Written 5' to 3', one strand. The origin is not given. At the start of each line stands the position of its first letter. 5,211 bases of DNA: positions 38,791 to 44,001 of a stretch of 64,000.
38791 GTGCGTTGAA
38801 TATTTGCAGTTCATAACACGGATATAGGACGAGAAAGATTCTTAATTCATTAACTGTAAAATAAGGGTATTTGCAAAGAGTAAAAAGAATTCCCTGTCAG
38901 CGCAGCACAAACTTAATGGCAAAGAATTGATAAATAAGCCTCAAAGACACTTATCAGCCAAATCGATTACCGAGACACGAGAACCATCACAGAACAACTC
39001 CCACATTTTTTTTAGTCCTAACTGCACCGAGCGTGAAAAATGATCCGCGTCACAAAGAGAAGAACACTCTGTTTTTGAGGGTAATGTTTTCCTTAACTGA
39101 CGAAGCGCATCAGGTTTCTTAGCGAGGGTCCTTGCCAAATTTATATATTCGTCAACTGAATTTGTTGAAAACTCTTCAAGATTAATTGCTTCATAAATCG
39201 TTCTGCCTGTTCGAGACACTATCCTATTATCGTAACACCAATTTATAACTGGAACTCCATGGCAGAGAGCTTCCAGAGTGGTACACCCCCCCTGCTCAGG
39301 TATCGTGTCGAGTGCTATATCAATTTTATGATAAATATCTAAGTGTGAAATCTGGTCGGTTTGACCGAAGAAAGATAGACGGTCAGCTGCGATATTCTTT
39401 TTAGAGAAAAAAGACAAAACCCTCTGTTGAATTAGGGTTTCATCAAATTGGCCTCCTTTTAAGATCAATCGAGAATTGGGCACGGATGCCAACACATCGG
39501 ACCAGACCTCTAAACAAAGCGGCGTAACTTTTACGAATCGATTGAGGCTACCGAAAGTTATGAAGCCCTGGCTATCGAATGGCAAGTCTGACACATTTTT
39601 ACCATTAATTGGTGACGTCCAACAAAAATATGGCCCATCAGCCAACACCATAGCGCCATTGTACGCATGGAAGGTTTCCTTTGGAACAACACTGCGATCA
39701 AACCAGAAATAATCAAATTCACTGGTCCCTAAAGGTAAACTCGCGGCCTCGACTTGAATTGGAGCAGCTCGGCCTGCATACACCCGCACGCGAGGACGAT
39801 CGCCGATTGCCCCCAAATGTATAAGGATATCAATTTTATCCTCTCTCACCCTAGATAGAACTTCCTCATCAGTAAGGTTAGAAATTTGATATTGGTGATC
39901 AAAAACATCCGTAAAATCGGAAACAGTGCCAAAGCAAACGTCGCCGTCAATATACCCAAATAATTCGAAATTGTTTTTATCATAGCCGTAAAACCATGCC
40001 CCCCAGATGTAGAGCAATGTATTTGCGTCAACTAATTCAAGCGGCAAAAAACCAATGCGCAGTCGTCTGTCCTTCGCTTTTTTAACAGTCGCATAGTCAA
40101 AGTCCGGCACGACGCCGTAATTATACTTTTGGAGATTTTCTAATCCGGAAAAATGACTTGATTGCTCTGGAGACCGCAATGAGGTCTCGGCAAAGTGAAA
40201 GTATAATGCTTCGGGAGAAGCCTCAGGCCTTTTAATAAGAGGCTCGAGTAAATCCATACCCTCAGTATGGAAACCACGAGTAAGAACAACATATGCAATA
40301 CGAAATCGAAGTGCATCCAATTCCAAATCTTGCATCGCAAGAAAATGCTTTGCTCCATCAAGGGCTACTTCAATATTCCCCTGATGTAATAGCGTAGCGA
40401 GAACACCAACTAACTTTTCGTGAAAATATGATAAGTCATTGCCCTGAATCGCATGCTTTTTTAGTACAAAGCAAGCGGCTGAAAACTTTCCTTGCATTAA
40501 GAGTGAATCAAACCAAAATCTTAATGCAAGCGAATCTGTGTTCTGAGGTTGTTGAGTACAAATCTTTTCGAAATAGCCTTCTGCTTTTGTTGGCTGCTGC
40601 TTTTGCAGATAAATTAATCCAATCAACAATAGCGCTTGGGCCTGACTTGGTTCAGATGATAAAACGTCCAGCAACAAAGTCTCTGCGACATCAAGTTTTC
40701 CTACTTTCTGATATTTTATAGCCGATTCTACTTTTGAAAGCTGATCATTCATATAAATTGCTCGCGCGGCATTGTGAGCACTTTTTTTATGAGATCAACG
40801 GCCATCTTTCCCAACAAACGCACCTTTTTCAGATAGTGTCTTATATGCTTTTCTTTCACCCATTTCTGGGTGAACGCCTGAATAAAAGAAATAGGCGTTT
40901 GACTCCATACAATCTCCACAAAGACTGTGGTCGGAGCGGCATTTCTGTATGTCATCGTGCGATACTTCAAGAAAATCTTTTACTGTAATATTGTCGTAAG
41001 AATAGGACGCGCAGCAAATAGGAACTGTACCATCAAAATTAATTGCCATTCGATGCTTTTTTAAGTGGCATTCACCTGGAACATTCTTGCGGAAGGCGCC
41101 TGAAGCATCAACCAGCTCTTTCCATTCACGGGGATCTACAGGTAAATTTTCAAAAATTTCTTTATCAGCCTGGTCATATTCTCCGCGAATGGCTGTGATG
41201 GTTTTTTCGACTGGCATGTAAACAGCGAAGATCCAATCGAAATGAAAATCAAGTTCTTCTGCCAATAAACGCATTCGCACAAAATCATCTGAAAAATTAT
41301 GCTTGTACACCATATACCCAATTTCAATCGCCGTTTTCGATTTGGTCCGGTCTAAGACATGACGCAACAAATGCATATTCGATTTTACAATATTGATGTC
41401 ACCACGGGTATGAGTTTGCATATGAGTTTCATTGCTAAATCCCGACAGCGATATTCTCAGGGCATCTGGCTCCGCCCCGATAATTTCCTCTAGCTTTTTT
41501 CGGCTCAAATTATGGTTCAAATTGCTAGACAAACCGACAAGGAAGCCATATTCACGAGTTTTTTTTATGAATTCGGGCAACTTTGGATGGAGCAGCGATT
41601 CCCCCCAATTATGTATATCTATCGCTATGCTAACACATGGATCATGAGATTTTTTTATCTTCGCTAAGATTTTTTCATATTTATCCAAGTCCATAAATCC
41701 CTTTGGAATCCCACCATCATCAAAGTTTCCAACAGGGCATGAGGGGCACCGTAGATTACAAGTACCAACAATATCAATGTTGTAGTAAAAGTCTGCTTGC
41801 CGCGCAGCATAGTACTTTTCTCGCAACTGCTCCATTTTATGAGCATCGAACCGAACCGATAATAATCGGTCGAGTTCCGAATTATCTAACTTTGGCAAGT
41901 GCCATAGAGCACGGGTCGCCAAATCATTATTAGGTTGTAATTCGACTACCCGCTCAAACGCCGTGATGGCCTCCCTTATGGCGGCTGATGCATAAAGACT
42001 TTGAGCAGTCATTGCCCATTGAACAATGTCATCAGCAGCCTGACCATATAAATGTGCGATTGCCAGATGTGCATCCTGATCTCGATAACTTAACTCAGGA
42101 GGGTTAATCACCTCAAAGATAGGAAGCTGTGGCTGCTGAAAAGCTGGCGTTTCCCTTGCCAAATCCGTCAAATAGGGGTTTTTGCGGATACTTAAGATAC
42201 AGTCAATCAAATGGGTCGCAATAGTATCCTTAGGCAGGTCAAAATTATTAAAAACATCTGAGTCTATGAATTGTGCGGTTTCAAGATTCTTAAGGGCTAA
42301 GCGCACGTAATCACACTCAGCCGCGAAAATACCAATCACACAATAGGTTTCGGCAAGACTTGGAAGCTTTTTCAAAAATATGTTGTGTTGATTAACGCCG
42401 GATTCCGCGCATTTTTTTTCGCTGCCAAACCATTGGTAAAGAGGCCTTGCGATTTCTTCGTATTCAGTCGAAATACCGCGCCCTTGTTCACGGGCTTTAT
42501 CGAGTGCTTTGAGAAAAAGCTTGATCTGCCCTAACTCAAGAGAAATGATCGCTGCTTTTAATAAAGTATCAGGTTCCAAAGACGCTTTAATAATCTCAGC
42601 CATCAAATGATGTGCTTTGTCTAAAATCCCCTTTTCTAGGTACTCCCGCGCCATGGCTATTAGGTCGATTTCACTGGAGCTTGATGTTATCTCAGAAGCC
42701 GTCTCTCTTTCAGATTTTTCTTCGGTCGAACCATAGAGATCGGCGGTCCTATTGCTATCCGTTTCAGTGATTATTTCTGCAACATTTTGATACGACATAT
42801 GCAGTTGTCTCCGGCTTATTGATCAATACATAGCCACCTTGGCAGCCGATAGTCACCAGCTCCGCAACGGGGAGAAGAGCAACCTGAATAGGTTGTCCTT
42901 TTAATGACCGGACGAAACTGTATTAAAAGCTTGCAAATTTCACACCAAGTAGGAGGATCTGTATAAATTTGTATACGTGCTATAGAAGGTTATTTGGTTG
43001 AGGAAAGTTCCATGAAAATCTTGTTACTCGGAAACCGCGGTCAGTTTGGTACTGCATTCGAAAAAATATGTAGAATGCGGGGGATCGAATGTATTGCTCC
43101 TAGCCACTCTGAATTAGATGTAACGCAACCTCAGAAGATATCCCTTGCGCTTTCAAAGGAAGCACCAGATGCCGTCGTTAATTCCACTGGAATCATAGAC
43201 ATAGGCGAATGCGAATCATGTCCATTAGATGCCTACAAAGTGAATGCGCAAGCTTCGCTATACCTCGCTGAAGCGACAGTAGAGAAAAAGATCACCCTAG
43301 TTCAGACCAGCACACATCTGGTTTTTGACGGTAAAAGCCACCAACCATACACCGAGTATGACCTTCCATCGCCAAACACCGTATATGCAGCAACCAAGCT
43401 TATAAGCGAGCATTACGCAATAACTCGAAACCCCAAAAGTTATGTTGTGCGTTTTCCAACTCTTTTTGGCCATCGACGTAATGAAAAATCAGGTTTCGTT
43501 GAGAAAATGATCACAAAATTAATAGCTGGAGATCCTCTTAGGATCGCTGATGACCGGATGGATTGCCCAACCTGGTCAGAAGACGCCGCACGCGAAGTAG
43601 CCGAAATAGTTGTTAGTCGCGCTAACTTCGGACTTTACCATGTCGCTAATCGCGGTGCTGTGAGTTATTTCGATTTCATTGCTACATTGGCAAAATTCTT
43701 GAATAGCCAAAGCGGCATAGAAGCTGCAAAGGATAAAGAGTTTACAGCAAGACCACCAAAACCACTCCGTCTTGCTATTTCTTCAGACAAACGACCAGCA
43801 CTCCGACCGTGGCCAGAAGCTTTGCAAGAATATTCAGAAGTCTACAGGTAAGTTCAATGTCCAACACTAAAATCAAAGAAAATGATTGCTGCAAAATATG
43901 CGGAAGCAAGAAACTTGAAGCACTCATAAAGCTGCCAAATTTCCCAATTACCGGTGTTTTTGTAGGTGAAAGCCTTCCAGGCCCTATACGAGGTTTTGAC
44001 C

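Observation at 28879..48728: ~20 kb island combining heptose activation genes, four radical-SAM enzymes and five TPR-tethered glycosyltransferase modules: candidate novel (protein?) glycosylation system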

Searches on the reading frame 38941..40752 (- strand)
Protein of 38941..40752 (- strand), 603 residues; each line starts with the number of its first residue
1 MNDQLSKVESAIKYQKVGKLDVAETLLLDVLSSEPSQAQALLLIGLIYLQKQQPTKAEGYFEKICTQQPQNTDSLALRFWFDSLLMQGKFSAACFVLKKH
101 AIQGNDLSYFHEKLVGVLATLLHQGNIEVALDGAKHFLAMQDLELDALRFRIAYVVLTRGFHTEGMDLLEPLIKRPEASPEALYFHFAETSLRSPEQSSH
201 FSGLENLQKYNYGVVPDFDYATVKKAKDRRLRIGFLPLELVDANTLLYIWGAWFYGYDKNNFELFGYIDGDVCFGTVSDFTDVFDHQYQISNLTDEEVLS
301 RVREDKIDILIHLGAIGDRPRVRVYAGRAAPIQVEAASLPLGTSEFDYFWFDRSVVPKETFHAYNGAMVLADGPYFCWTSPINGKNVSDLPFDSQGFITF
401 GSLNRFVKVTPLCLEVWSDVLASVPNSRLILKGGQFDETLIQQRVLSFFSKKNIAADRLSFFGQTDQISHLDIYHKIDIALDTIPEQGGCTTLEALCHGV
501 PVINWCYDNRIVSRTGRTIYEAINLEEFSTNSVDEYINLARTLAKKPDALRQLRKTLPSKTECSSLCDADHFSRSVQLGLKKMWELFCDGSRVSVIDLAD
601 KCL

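Call 3: search_protein_families(library=pfam, proteins=[window:38941-40752:-], max_evalue=0.01)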
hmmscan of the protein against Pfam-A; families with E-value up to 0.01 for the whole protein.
window:38941-40752:- (603 aa): 12 families
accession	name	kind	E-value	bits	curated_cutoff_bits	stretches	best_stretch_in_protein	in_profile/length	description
PF13844.12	Glyco_transf_41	-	2.3e-19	69.5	25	2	397-573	368-540/543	Glycosyl transferase family 41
PF13432.12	TPR_16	-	1.8e-07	31.9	32.7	1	14-71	7-64/65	Tetratricopeptide repeat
PF13428.12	TPR_14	-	3.8e-05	24.4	23.5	0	39-73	2-36/44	Tetratricopeptide repeat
PF25062.1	ARM_TT21_N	-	0.00095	19.4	40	1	35-87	97-150/222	Tetratricopeptide repeat protein 21 N-terminal ARM repeat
PF23914.1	TPR_CcmH_CycH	-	0.0014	18.9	42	1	16-72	99-155/158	Cytochrome c-type biogenesis protein H TPR domain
PF07719.23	TPR_2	-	0.0016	18.9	27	0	38-71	1-34/34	Tetratricopeptide repeat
PF13181.12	TPR_8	-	0.0018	18.8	25.7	0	38-71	1-34/34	Tetratricopeptide repeat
PF12895.13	ANAPC3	-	0.0021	18.8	27.2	0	52-108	3-57/82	Anaphase-promoting complex, cyclosome, subunit 3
PF00515.34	TPR_1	-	0.0033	17.6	27.8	0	38-71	1-34/34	Tetratricopeptide repeat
PF13431.12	TPR_17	-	0.0036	17.9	24.4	0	26-58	1-33/34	Tetratricopeptide repeat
PF13174.12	TPR_6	-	0.0068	17.4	26.3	0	39-70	1-32/33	Tetratricopeptide repeat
PF13692.12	Glyco_trans_1_4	-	0.0085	16.8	27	0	397-504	4-105/142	Glycosyl transferases group 1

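Call 6: search_protein_families(library=pfam, proteins=[window:38941-40500:-], max_evalue=10)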
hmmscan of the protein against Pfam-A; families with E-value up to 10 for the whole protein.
window:38941-40500:- (519 aa): 4 families
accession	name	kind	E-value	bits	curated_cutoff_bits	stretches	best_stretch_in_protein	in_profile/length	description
PF13844.12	Glyco_transf_41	-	1.3e-19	70.3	25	2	313-489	368-540/543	Glycosyl transferase family 41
PF13692.12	Glyco_trans_1_4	-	0.0066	17.2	27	1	313-420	4-105/142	Glycosyl transferases group 1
PF00534.26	Glycos_transf_1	-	0.1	12.5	26.4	1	327-419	31-120/172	Glycosyl transferases group 1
PF09077.16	Phage-MuB_C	-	0.19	12.1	25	1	451-473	30-52/78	Mu B transposition protein, C terminal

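Call 8: search_protein_families(library=ncbifam, proteins=[window:38941-40752:-], max_evalue=0.001)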
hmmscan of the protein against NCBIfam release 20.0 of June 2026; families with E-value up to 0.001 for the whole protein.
window:38941-40752:- (603 aa): 4 families
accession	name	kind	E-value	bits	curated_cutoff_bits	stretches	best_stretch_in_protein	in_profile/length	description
TIGR02917.1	PEP_TPR_lipo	equivalog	5.9e-07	27.8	312.2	1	12-97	270-352/899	XrtA/PEP-CTERM system TPR-repeat protein PrsT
TIGR02521.1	type_IV_pilW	equivalog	1.9e-06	27.6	154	1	7-75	34-102/234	type IV pilus biogenesis/stability protein PilW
NF052415.1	T3SS_chap_SctY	equivalog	2.4e-06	28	70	0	35-105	3-74/106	type III secretion apparatus assembly chaperone SctY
NF040959.1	MamA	equivalog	0.00039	19.9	200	0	11-73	78-140/204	magnetosome protein MamA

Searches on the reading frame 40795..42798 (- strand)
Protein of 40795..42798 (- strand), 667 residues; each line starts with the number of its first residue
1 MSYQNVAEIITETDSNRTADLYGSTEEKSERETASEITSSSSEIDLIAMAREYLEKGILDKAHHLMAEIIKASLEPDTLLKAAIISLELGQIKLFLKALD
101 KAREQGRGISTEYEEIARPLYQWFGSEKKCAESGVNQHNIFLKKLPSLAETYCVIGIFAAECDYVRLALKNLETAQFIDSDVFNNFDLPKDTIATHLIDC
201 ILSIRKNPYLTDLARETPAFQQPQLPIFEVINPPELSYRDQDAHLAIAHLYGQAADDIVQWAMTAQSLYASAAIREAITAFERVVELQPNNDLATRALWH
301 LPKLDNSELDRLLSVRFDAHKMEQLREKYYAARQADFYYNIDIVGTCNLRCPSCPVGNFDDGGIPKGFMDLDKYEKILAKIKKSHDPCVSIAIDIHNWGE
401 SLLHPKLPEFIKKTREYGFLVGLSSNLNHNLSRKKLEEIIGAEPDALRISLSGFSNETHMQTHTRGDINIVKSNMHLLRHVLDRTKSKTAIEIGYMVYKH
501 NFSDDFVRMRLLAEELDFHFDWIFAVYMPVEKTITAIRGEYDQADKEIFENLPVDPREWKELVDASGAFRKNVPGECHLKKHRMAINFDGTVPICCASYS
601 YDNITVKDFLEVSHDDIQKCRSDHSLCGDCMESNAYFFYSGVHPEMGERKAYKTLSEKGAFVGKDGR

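Call 3: search_protein_families(library=pfam, proteins=[window:40795-42798:-], max_evalue=0.01)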
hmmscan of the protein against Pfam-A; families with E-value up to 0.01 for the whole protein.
window:40795-42798:- (667 aa): 3 families
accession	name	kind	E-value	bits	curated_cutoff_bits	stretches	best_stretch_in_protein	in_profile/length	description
PF04055.27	Radical_SAM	-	9.9e-09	36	29.5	1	344-484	4-143/166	Radical SAM superfamily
PF13186.11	SPASM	-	0.00042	21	21.5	1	577-630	1-66/67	Iron-sulfur cluster-binding domain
PF07719.23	TPR_2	-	0.002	18.6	27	0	261-291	4-34/34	Tetratricopeptide repeat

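Call 8: search_protein_families(library=ncbifam, proteins=[window:40795-42798:-], max_evalue=0.001)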
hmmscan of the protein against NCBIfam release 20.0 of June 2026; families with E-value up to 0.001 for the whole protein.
window:40795-42798:- (667 aa): 8 families
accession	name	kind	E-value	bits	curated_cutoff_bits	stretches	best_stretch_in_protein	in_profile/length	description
TIGR04317.1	W_rSAM_matur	equivalog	4e-16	59.1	380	1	341-597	8-257/349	tungsten cofactor oxidoreductase radical SAM maturase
TIGR04311.1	rSAM_Geo_metal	subfamily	4.5e-12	45.7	400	1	341-504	7-166/423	radical SAM/SPASM family putative metalloenzyme maturase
TIGR04321.1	spiroSPASM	subfamily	9.1e-11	41.1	250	1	323-418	217-309/510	spiro-SPASM protein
TIGR04133.1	rSAM_w_lipo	hypoth_equivalog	3.5e-06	26.2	425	1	345-461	32-144/350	TIGR04133 family radical SAM/SPASM protein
NF038283.1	viperin_w_prok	equivalog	5.3e-05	22.5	180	1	340-508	5-173/281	viperin family antiviral radical SAM protein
TIGR04051.1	rSAM_NirJ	equivalog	7.4e-05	21.9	515.45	1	343-466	8-123/354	heme d1 biosynthesis radical SAM protein NirJ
TIGR02495.1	NrdG2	equivalog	0.0002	20.8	131.15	1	346-439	25-108/193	anaerobic ribonucleoside-triphosphate reductase activating protein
TIGR04053.2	TIGR04053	equivalog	0.0005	19.4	395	1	346-517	17-177/366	TIGR04053 family radical SAM/SPASM domain-containing protein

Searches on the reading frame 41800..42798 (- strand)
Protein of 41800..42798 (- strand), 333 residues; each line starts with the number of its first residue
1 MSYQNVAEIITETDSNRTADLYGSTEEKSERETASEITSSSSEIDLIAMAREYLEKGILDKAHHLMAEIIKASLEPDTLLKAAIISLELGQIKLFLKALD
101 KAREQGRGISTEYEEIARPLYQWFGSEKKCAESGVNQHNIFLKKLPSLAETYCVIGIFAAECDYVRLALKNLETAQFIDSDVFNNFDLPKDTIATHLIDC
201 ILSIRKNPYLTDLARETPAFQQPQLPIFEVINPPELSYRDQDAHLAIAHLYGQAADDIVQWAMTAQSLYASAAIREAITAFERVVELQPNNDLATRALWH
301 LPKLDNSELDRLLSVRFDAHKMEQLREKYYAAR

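Call 6: search_protein_families(library=pfam, proteins=[window:41800-42798:-], max_evalue=10)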
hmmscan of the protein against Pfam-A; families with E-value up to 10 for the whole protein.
window:41800-42798:- (333 aa): 8 families
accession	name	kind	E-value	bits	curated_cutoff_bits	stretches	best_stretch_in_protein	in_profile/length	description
PF07719.23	TPR_2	-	0.0002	21.7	27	1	261-291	4-34/34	Tetratricopeptide repeat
PF13432.12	TPR_16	-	0.00029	21.6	32.7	2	48-106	2-54/65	Tetratricopeptide repeat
PF23914.1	TPR_CcmH_CycH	-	0.0085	16.4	42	1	252-292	44-84/158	Cytochrome c-type biogenesis protein H TPR domain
PF13428.12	TPR_14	-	0.016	16.3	23.5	1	261-298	4-41/44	Tetratricopeptide repeat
PF13429.12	TPR_15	-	0.088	12.6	26.2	1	252-332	140-223/280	Tetratricopeptide repeat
PF00515.34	TPR_1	-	0.13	12.6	27.8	1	275-291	18-34/34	Tetratricopeptide repeat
PF13174.12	TPR_6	-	0.16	13.1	26.3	1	264-290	6-32/33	Tetratricopeptide repeat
PF13181.12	TPR_8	-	0.43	11.3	25.7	1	275-291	18-34/34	Tetratricopeptide repeat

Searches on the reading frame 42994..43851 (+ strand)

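Call 4: search_protein_families(library=pfam, proteins=[window:42994-43851:+], max_evalue=0.01)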
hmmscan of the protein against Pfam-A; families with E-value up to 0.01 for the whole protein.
window:42994-43851:+ (285 aa): 3 families
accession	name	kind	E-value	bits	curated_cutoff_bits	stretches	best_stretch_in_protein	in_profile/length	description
PF04321.23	RmlD_sub_bind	-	9.8e-58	195.9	27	1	7-281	1-282/287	RmlD substrate binding domain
PF01370.27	Epimerase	-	2e-21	77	20.9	1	9-186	1-203/240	NAD dependent epimerase/dehydratase family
PF16363.11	GDP_Man_Dehyd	-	1.7e-10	41.3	27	1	40-178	58-202/332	GDP-mannose 4,6 dehydratase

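Call 8: search_protein_families(library=ncbifam, proteins=[window:42994-43851:+], max_evalue=0.001)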
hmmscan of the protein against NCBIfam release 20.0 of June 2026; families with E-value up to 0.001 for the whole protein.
window:42994-43851:+ (285 aa): 6 families
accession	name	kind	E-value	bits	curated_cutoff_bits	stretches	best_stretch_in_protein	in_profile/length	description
TIGR01214.1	rmlD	equivalog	4.5e-52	176.9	224.05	1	8-278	1-279/285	dTDP-4-dehydrorhamnose reductase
NF007440.0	PRK09987.1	equivalog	9.5e-18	64.5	308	1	7-244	1-241/299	dTDP-4-dehydrorhamnose reductase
TIGR01179.1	galE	equivalog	3.9e-11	42.4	262.3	1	39-177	52-196/332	UDP-glucose 4-epimerase GalE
TIGR01181.1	dTDP_gluc_dehyt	equivalog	1.7e-08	33.9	365.1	1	40-266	56-287/321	dTDP-glucose 4,6-dehydratase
NF007956.0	PRK10675.1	subfamily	1.8e-05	24.1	394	1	34-140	50-158/338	UDP-glucose 4-epimerase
TIGR02197.1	heptose_epim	equivalog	0.00029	20.1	274.6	0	81-239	88-263/316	ADP-glyceromanno-heptose 6-epimerase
